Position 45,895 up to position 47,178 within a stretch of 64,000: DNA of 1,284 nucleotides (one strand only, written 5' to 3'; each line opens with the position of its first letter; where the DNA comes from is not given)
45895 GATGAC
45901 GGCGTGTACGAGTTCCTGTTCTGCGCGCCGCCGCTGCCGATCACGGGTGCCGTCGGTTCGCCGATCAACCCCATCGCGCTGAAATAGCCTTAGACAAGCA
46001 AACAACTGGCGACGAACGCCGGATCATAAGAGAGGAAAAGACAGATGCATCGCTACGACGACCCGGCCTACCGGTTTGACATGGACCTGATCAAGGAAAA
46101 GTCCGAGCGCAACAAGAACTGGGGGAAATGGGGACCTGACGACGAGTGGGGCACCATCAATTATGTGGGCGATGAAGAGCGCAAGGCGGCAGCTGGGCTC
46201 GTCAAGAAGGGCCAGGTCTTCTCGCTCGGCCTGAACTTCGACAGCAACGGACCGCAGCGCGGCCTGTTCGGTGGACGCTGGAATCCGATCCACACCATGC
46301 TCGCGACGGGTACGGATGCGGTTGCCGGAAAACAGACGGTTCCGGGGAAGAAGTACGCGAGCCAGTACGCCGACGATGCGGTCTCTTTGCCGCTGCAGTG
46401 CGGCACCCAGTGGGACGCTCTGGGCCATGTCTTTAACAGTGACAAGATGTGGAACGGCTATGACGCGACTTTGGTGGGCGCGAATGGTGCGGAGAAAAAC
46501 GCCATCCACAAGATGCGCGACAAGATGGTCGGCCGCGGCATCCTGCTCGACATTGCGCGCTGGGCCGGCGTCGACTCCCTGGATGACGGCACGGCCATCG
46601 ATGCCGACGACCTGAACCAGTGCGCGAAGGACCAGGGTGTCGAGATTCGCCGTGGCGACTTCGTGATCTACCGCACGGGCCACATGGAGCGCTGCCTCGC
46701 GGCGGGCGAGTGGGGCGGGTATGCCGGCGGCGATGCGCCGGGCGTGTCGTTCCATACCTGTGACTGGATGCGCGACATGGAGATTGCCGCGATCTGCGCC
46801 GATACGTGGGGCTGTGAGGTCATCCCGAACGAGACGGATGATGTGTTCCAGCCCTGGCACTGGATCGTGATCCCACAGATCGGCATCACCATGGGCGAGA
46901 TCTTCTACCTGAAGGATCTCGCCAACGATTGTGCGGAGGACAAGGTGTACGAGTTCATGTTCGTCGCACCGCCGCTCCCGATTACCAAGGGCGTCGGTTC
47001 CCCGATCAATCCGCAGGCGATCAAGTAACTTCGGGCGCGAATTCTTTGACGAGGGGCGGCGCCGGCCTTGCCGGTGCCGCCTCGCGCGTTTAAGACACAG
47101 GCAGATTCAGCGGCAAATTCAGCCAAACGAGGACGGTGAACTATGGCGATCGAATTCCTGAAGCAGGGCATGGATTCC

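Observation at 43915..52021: Three tandem cyclase-family paralogs with a non-canonical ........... motif, plus a HisD-like dehydrogenase and a TRAP importer: candidate undescribed catabolic module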

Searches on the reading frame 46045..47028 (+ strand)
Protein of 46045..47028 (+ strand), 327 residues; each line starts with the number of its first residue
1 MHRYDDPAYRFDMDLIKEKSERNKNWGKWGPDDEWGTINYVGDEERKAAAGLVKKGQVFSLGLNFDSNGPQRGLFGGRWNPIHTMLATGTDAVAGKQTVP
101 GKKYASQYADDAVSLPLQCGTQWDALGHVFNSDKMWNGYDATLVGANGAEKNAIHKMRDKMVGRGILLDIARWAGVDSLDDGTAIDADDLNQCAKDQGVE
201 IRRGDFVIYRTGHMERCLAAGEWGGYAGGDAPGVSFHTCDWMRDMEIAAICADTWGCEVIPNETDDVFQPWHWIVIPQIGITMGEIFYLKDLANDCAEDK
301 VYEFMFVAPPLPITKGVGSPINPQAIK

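Call 3: search_protein_families(library=pfam, proteins=[window:46045-47028:+], max_evalue=0.01)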
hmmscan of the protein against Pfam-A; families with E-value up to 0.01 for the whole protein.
window:46045-47028:+ (327 aa): 1 family
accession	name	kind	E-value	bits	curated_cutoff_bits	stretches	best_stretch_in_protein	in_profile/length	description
PF04199.19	Cyclase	-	2.5e-22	80.1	23.1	1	107-258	19-141/142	Putative cyclase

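Call 4: search_protein_families(library=ncbifam, proteins=[window:46045-47028:+], max_evalue=0.01)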
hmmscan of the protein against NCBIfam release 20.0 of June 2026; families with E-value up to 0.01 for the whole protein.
window:46045-47028:+ (327 aa): 0 families

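Call 32: find_homologous_proteins(query=window:46045-47028:+, max_evalue=1e-10)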
Query window:46045-47028:+ (327 aa): 5508 proteins with E <= 1e-10 among 6942 candidates; the best 120 are listed.
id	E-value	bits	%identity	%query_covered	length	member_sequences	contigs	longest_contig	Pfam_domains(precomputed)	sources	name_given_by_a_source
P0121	1.4e-213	727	92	100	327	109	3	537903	PF04199.20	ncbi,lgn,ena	ncbi:MAG: cyclase family protein [Alphaproteobacteria bacterium]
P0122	2.8e-213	726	91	100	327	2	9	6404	PF04199.20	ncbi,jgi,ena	ncbi:MAG: kynurenine formamidase [Myxococcota bacterium]|jgi:kynurenine formamidase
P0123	6.1e-213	725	91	100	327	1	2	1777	PF04199.20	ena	-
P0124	3.1e-212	723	91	100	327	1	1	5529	PF04199.20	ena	-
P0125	3.4e-212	722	91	100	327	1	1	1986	PF04199.20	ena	-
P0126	4.0e-212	722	91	100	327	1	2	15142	PF04199.20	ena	-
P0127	4.4e-212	722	91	100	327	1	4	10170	PF04199.20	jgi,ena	jgi:kynurenine formamidase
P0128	4.9e-212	722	91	100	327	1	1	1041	PF04199.20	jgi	-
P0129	1.1e-211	721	91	100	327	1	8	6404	PF04199.20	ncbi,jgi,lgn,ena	jgi:kynurenine formamidase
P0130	1.1e-211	721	91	100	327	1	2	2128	PF04199.20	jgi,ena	-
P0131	1.3e-211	721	91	100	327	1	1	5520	PF04199.20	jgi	-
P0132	1.6e-211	720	90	100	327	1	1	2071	PF04199.20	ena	-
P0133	2.1e-211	720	90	100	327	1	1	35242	PF04199.20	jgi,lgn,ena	-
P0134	2.7e-211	720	90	100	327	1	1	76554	PF04199.20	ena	-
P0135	2.9e-211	719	90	100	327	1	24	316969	PF04199.20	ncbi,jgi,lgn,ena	ncbi:MAG: cyclase family protein [Alphaproteobacteria bacterium]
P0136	4.6e-211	719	91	100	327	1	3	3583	PF04199.20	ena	-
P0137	6.4e-211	718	90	100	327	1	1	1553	PF04199.20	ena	-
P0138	8.1e-211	718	90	100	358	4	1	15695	PF04199.20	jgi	-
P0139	9.3e-211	718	91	100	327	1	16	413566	PF04199.20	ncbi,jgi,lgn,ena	ncbi:MAG: cyclase family protein [Rhodospirillaceae bacterium]|jgi:kynurenine formamidase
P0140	1.1e-210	718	90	100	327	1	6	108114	PF04199.20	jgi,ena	-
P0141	1.3e-210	717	91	100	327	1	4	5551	PF04199.20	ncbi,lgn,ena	-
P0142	3.6e-210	716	91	100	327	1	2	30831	PF04199.20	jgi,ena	-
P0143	4.4e-210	716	91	100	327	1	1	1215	PF04199.20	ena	-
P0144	4.4e-210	716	89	100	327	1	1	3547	PF04199.20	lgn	-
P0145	9.9e-210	714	91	100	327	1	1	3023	PF04199.20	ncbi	-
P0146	3.8e-209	712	91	100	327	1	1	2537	PF04199.20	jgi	jgi:kynurenine formamidase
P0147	4.6e-209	712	90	100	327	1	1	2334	PF04199.20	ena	-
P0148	1.7e-203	694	89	100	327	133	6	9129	PF04199.20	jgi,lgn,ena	jgi:kynurenine formamidase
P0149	4.0e-202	689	88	100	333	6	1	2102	PF04199.20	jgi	-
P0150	6.6e-201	685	88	100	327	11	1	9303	PF04199.20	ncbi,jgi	ncbi:MAG: kynurenine formamidase [Alphaproteobacteria bacterium]|jgi:kynurenine formamidase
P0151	3.2e-200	683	86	100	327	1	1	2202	PF04199.20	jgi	jgi:kynurenine formamidase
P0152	9.4e-200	682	87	100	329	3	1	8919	PF04199.20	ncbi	-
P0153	8.1e-194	662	84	100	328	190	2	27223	PF04199.20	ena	-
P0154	1.4e-189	648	81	100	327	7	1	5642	PF04199.20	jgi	-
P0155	4.4e-178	610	81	97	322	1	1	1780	PF04199.20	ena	-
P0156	7.7e-178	609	92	84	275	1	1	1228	PF04199.20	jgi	-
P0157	3.1e-173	594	92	83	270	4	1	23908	PF04199.20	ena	-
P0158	5.1e-170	584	74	100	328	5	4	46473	PF04199.20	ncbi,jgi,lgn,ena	-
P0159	8.8e-169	580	75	100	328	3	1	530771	PF04199.20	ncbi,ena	-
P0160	1.7e-164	566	72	100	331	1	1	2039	PF04199.20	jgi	jgi:kynurenine formamidase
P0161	1.6e-157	543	71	100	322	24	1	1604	PF04199.20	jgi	jgi:kynurenine formamidase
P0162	5.1e-156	538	70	100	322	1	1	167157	PF04199.20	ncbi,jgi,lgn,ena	-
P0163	6.4e-156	537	70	100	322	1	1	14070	PF04199.20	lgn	-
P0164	1.1e-155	537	70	100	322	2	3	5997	PF04199.20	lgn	-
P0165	2.2e-155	536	72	100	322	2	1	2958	PF04199.20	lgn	-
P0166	4.5e-155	535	71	100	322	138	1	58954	PF04199.20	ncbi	-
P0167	1.2e-154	533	70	100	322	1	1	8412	PF04199.20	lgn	-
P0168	1.6e-154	533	69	100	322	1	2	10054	PF04199.20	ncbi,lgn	-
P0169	2.6e-154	532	72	97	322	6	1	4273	PF04199.20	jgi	-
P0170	4.8e-154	531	69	100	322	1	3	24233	PF04199.20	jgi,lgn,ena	-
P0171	6.4e-154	531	71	99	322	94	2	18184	PF04199.20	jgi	-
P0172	8.1e-154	530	72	97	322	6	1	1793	PF04199.20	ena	-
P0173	8.1e-154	530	69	100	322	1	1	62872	PF04199.20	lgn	-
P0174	1.3e-153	530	69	100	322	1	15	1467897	PF04199.20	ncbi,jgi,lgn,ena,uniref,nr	ncbi:cyclase family protein [Pusillimonas noertemannii]|uniref:Putative cyclase n=1 Tax=Pusillimonas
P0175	1.4e-153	530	69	100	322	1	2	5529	PF04199.20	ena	-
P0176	1.7e-153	529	71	100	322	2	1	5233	PF04199.20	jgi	jgi:kynurenine formamidase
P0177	2.4e-153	529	69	100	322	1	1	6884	PF04199.20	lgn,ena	-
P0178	3.4e-153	528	72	97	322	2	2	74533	PF04199.20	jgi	-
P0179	5.9e-153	528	70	100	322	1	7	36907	PF04199.20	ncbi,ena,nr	ncbi:MAG: cyclase family protein [Rhodospirillales bacterium]|nr:cyclase family protein [Rhodospiril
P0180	7.1e-153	527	69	100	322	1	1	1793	PF04199.20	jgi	-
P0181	7.8e-153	527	69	100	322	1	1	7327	PF04199.20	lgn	-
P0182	3.5e-152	525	70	100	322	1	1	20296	PF04199.20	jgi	jgi:kynurenine formamidase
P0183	3.9e-152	525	69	100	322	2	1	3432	PF04199.20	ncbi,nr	ncbi:MAG: cyclase family protein [Alphaproteobacteria bacterium]|nr:cyclase family protein [Alphapro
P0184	4.5e-152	525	69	100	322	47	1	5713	PF04199.20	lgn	-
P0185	9.3e-152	524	69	100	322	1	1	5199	PF04199.20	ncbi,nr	ncbi:MAG: cyclase family protein [Alphaproteobacteria bacterium]|nr:cyclase family protein [Alphapro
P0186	9.9e-152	524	70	100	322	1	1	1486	PF04199.20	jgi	-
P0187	1.3e-151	523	69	100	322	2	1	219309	PF04199.20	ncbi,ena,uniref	ncbi:cyclase family protein [Paraburkholderia aspalathi]|uniref:cyclase family protein n=1 Tax=Parab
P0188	2.5e-151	522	68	100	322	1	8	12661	PF04199.20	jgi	jgi:kynurenine formamidase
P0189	3.8e-151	522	71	97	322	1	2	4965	PF04199.20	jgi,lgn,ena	jgi:kynurenine formamidase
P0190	7.1e-151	521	70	97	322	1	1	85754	PF04199.20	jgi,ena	-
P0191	7.6e-151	521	68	100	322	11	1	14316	PF04199.20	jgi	jgi:kynurenine formamidase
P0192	7.9e-151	521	68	100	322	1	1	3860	PF04199.20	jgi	jgi:kynurenine formamidase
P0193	8.0e-151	521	70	97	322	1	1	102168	PF04199.20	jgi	jgi:kynurenine formamidase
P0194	1.5e-150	520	70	97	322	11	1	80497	PF04199.20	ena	-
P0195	1.8e-150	519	71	97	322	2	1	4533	PF04199.20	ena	-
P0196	2.8e-150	519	68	100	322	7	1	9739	PF04199.20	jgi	jgi:kynurenine formamidase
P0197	5.0e-150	518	69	100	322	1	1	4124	PF04199.20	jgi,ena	-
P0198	5.2e-150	518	68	100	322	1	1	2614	PF04199.20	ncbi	-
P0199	9.6e-150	517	67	100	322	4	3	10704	PF04199.20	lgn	-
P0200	1.0e-149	517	69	100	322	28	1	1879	PF04199.20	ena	-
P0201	1.1e-149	517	68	100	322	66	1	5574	PF04199.20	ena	-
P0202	1.2e-149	517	68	100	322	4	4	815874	PF04199.20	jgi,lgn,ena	-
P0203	1.4e-149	517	69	100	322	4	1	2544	PF04199.20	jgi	jgi:kynurenine formamidase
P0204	1.6e-149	516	70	96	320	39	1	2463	PF04199.20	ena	-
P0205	1.6e-149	516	69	100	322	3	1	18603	PF04199.20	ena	-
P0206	1.7e-149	516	69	97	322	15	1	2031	PF04199.20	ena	-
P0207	1.9e-149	516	69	97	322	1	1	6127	PF04199.20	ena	-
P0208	1.9e-149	516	69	97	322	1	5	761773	PF04199.20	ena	-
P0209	2.1e-149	516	68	100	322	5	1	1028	PF04199.20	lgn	-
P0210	2.6e-149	516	68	100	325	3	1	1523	PF04199.20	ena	-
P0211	3.1e-149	515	69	100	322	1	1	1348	PF04199.20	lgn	-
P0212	3.2e-149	515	69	97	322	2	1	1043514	PF04199.20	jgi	-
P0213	3.3e-149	515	69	97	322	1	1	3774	PF04199.20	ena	-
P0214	3.6e-149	515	67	100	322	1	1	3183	PF04199.20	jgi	jgi:kynurenine formamidase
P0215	4.0e-149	515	69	96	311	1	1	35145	PF04199.20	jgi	-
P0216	4.7e-149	515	67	100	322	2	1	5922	PF04199.20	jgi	-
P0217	4.9e-149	515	69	97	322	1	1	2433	PF04199.20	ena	-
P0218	5.7e-149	514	70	97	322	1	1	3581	PF04199.20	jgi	jgi:kynurenine formamidase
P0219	6.8e-149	514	67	100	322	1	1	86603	PF04199.20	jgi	-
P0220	6.8e-149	514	71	96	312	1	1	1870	PF04199.20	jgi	jgi:kynurenine formamidase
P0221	7.1e-149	514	69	96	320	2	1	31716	PF04199.20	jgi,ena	jgi:kynurenine formamidase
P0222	7.4e-149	514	68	100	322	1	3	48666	PF04199.20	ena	-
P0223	9.3e-149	514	69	97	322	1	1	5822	PF04199.20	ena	-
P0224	1.2e-148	513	68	97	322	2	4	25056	PF04199.20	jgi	jgi:kynurenine formamidase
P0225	1.3e-148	513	68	100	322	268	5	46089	PF04199.20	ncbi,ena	-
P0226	1.5e-148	513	68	100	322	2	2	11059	PF04199.20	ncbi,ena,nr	ncbi:MAG: cyclase [Betaproteobacteria bacterium RIFCSPLOWO2_12_FULL_68_19]|nr:MAG: cyclase [Betaprot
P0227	1.6e-148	513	68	97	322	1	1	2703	PF04199.20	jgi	jgi:kynurenine formamidase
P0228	2.2e-148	513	68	97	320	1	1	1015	PF04199.20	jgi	jgi:kynurenine formamidase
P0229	2.4e-148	512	67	100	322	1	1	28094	PF04199.20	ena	-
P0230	2.5e-148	512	66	100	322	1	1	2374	PF04199.20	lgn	-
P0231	2.6e-148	512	68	99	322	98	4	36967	PF04199.20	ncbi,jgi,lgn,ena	jgi:kynurenine formamidase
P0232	2.7e-148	512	69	100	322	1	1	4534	PF04199.20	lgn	-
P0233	3.0e-148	512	68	100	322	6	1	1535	PF04199.20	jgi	-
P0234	3.0e-148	512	69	100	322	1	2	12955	PF04199.20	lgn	-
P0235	3.3e-148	512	67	100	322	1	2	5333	PF04199.20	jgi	jgi:kynurenine formamidase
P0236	4.5e-148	512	67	98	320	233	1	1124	PF04199.20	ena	-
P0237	4.8e-148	511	68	100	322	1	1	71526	PF04199.20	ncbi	-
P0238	5.0e-148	511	67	100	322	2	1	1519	PF04199.20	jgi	jgi:kynurenine formamidase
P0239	5.2e-148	511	67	100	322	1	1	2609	PF04199.20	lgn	-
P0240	5.4e-148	511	67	99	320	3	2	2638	PF04199.20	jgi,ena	jgi:kynurenine formamidase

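Call 36: find_encoding_contigs(protein=P0174, flank=10000, max_places=2)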
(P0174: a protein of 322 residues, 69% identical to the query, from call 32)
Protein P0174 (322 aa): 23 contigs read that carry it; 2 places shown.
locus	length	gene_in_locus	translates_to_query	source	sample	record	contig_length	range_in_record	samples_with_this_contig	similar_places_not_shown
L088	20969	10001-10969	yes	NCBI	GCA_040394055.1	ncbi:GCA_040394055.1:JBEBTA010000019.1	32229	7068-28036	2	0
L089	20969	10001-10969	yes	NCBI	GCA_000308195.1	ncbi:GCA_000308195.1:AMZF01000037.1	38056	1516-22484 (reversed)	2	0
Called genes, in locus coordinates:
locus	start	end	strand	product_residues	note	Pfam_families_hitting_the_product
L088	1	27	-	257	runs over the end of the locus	PF02798:GST_N (weak), PF13417:GST_N_3, PF13409:GST_N_2, PF00043:GST_C (weak), PF13410:GST_C_2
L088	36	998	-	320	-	PF00478:IMPDH (faint), PF03060:NMO, PF01070:FMN_dh, PF03060:NMO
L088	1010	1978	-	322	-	PF17773:UPF0176_N, PF00581:Rhodanese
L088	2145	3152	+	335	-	PF00389:2-Hacid_dh, PF02826:2-Hacid_dh_C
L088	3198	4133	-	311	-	PF00126:HTH_1, PF03466:LysR_substrate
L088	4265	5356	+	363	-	PF00296:Bac_luciferase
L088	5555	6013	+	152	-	PF00903:Glyoxalase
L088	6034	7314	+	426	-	PF01494:FAD_binding_3, PF22607:FAD_binding-like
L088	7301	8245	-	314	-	PF00126:HTH_1, PF03466:LysR_substrate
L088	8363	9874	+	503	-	PF00171:Aldedh, PF05893:LuxC (weak)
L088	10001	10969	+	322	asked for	PF04199:Cyclase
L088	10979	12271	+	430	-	PF00815:Histidinol_dh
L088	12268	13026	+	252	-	PF00106:adh_short, PF01370:Epimerase (weak), PF08659:KR, PF13561:adh_short_C2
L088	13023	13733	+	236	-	PF00440:TetR_N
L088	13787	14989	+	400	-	PF13433:Peripla_BP_5, PF13458:Peripla_BP_6, PF01094:ANF_receptor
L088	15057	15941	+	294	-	PF02653:BPD_transp_2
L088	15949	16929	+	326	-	PF02653:BPD_transp_2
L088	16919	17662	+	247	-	PF02463:SMC_N (weak), PF13476:AAA_23 (weak), PF00005:ABC_tran, PF13304:AAA_21 (faint), PF12399:BCA_ABC_TP_C (weak)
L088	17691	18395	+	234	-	PF00005:ABC_tran, PF13304:AAA_21 (faint)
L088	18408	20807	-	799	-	PF01315:Ald_Xan_dh_C, PF02738:MoCoBD_1, PF20256:MoCoBD_2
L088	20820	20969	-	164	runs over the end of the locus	PF00111:Fer2 (weak), PF13085:Fer2_3 (faint), PF01799:Fer2_2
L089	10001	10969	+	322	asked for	PF04199:Cyclase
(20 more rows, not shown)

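Call 37: find_encoding_contigs(protein=P0187, flank=10000, max_places=2)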
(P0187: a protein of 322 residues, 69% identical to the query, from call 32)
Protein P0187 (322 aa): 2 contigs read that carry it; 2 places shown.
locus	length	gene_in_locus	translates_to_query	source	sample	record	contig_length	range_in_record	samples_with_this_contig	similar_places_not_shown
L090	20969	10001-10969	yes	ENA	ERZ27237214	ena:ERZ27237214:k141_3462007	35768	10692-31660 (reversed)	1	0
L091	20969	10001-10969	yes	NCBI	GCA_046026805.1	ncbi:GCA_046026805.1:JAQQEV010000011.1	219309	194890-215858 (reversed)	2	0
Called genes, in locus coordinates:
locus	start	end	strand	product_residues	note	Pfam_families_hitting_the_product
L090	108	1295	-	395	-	PF07690:MFS_1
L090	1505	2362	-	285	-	PF01370:Epimerase (faint), PF05368:NmrA, PF13460:NAD_binding_10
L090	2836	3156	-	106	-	PF13663:DUF4148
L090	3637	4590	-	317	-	PF00126:HTH_1, PF03466:LysR_substrate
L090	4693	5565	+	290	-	PF01370:Epimerase (weak), PF05368:NmrA, PF13460:NAD_binding_10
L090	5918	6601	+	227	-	PF00111:Fer2, PF01799:Fer2_2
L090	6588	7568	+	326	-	PF00941:FAD_binding_5, PF03450:CO_deh_flav_C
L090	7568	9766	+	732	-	PF01315:Ald_Xan_dh_C, PF02738:MoCoBD_1, PF20256:MoCoBD_2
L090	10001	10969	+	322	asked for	PF04199:Cyclase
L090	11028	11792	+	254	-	PF23441:SDR (faint), PF00106:adh_short, PF01370:Epimerase (weak), PF08659:KR, PF13561:adh_short_C2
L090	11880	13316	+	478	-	PF00083:Sugar_tr, PF07690:MFS_1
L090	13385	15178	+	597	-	PF02129:Peptidase_S15, PF08530:PepX_C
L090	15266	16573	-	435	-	PF00815:Histidinol_dh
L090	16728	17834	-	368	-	PF00356:LacI, PF00532:Peripla_BP_1, PF13407:Peripla_BP_4, PF13377:Peripla_BP_3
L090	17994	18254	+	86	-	-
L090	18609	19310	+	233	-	PF00440:TetR_N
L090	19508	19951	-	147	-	-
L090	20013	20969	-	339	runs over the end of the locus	PF00248:Aldo_ket_red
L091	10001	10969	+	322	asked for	PF04199:Cyclase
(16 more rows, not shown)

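Call 44: search_protein_families(library=ncbifam, proteins=[L090:7568-9766:+, L088:18408-20807:-, L088:8363-9874:+, L090:13385-15178:+], max_evalue=0.00001)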
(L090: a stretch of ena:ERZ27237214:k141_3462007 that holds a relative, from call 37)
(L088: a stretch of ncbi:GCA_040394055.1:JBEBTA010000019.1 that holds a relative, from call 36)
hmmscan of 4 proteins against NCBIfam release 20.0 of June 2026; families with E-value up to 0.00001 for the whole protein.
L090:7568-9766:+ (732 aa): 13 families
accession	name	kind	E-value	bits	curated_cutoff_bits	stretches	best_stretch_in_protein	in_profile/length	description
NF041671.1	peri_hyde_PaoC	equivalog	2.6e-153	512.1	1180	1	4-731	18-729/735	aldehyde oxidoreductase molybdenum-binding subunit PaoC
NF043082.1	XdhA_XDHase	equivalog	9.2e-92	308.4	780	1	4-731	1-750/758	xanthine dehydrogenase subunit XdhA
TIGR03194.1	4hydrxCoA_A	equivalog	7.3e-84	282.6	994.55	1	8-731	1-744/746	4-hydroxybenzoyl-CoA reductase subunit alpha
NF007426.0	PRK09970.1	equivalog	2.2e-82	277.3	916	1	3-731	5-753/761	xanthine dehydrogenase molybdenum-binding subunit XdhA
NF041018.1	glyceraldDH_alpha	equivalog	4.9e-74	250.1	790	1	4-729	3-740/741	glyceraldehyde dehydrogenase subunit alpha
NF040766.1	CODH_aero_grp5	exception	1.8e-67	228.2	950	2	3-530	4-558/785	aerobic carbon-monoxide dehydrogenase large subunit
NF045668.1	pterin_aldehy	equivalog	4.2e-62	210.4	1100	1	4-731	175-902/905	molybdopterin-dependent aldehyde oxidoreductase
TIGR03196.1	pucD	equivalog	9.9e-58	196.2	783.65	2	6-382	5-377/763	xanthine dehydrogenase subunit D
TIGR02965.1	xanthine_xdhB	equivalog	1.1e-53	182.6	849.5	2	10-384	7-377/758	xanthine dehydrogenase molybdopterin binding subunit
TIGR03313.1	Se_sel_red_Mo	hypoth_equivalog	1.6e-50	171.7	1101.9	1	157-731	359-947/951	molybdopterin-dependent oxidoreductase Mo/Fe-S-binding subunit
TIGR03311.1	Se_dep_XDH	equivalog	2.5e-50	171.4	830.45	3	3-309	161-463/848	selenium-dependent xanthine dehydrogenase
TIGR02416.1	CO_dehy_Mo_lg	equivalog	3.1e-49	167.8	991.15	2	18-328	7-332/770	aerobic carbon-monoxide dehydrogenase large subunit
TIGR02969.1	mam_aldehyde_ox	subfamily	1.7e-19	68.9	1912.3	1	5-715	577-1279/1330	aldehyde oxidase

L088:18408-20807:- (799 aa): 13 families
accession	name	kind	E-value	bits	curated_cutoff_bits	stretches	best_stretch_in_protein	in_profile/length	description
NF041018.1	glyceraldDH_alpha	equivalog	1.1e-155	519.9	790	1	21-793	1-741/741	glyceraldehyde dehydrogenase subunit alpha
NF040766.1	CODH_aero_grp5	exception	6.3e-138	461.2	950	2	20-618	2-591/785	aerobic carbon-monoxide dehydrogenase large subunit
TIGR02416.1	CO_dehy_Mo_lg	equivalog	1.3e-128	430.3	991.15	1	34-793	4-768/770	aerobic carbon-monoxide dehydrogenase large subunit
NF043082.1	XdhA_XDHase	equivalog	4.4e-120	402.1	780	1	23-795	1-751/758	xanthine dehydrogenase subunit XdhA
TIGR03194.1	4hydrxCoA_A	equivalog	1.7e-118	397.1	994.55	1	37-796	11-746/746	4-hydroxybenzoyl-CoA reductase subunit alpha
NF007426.0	PRK09970.1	equivalog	3.2e-115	385.9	916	1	20-795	3-754/761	xanthine dehydrogenase molybdenum-binding subunit XdhA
TIGR03196.1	pucD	equivalog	7.1e-89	299.1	783.65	1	24-792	4-754/763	xanthine dehydrogenase subunit D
TIGR02965.1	xanthine_xdhB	equivalog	4.9e-75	253.2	849.5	1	28-796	6-754/758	xanthine dehydrogenase molybdopterin binding subunit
NF045668.1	pterin_aldehy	equivalog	3.3e-74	250.5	1100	1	12-796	164-904/905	molybdopterin-dependent aldehyde oxidoreductase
TIGR03313.1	Se_sel_red_Mo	hypoth_equivalog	1.4e-68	231.5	1101.9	2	180-797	357-950/951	molybdopterin-dependent oxidoreductase Mo/Fe-S-binding subunit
TIGR03311.1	Se_dep_XDH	equivalog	8e-64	216.1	830.45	2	15-581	154-679/848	selenium-dependent xanthine dehydrogenase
NF041671.1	peri_hyde_PaoC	equivalog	9.4e-59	199.5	1180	1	11-797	6-732/735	aldehyde oxidoreductase molybdenum-binding subunit PaoC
TIGR02969.1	mam_aldehyde_ox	subfamily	1.7e-46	158.3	1912.3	1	6-792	555-1303/1330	aldehyde oxidase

L088:8363-9874:+ (503 aa): 42 families (the best 25 are shown)
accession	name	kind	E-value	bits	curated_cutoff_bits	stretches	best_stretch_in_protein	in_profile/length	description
TIGR01722.1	MMSDH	subfamily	6.5e-206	684.6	448.5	1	10-487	1-477/477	CoA-acylating methylmalonate-semialdehyde dehydrogenase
NF052305.1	DioxValDhHalo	equivalog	1.6e-101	340.6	750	1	11-486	6-482/483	2,5-dioxovalerate dehydrogenase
NF010000.0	PRK13473.1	subfamily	3.8e-96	322.6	615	1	12-485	5-472/475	aminobutyraldehyde dehydrogenase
NF042993.1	AlphKGSA_gudD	equivalog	8e-96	321.7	770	1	11-484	5-479/481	alpha-ketoglutaric semialdehyde dehydrogenase GucD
TIGR01804.1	BADH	equivalog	8.1e-96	321.3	668.6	1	13-465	1-453/467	betaine-aldehyde dehydrogenase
NF009725.0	PRK13252.1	equivalog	8.9e-96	321.2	593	1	9-484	6-478/488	betaine-aldehyde dehydrogenase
TIGR02299.1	HpaE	equivalog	2.8e-94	316.4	638.35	1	10-484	1-475/488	5-carboxymethyl-2-hydroxymuconate semialdehyde dehydrogenase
NF002852.0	PRK03137.1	subfamily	3.3e-89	300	648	1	26-486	51-513/514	L-glutamate gamma-semialdehyde dehydrogenase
TIGR01780.1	SSADH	subfamily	3e-86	290.1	646.35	1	29-477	1-444/448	succinate-semialdehyde dehydrogenase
NF045735.1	PaDhStyDPseudo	equivalog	3.7e-86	289.7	850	1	13-484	6-480/483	phenylacetaldehyde dehydrogenase StyD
TIGR01237.1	D1pyr5carbox2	equivalog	1.8e-81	274.5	659.65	1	14-461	37-486/511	L-glutamate gamma-semialdehyde dehydrogenase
NF006916.0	PRK09407.1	equivalog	7.7e-81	272.3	521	1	21-486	30-493/526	succinic semialdehyde dehydrogenase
NF045736.1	PaDhStyDRhodo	equivalog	2.4e-77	260.5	800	1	11-464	4-458/479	phenylacetaldehyde dehydrogenase StyD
NF040648.1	lactal_redase_Meth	equivalog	2e-75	254.6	650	1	13-465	2-444/463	lactaldehyde dehydrogenase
NF007352.0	PRK09847.1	equivalog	2.6e-75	253.8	850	1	11-462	21-470/495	aldehyde dehydrogenase PuuC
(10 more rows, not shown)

L090:13385-15178:+ (597 aa): 3 families
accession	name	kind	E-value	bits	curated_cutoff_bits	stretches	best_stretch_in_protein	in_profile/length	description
TIGR00976.1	CocE_NonD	subfamily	1.7e-69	235.3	66.3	2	36-391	2-350/550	CocE/NonD family hydrolase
NF003780.0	PRK05371.1-1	subfamily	1.4e-19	70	642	2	309-538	339-559/594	Xaa-Pro dipeptidyl-peptidase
NF003782.0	PRK05371.1-3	subfamily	4.1e-07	28.8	711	0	334-536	426-616/648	Xaa-Pro dipeptidyl-peptidase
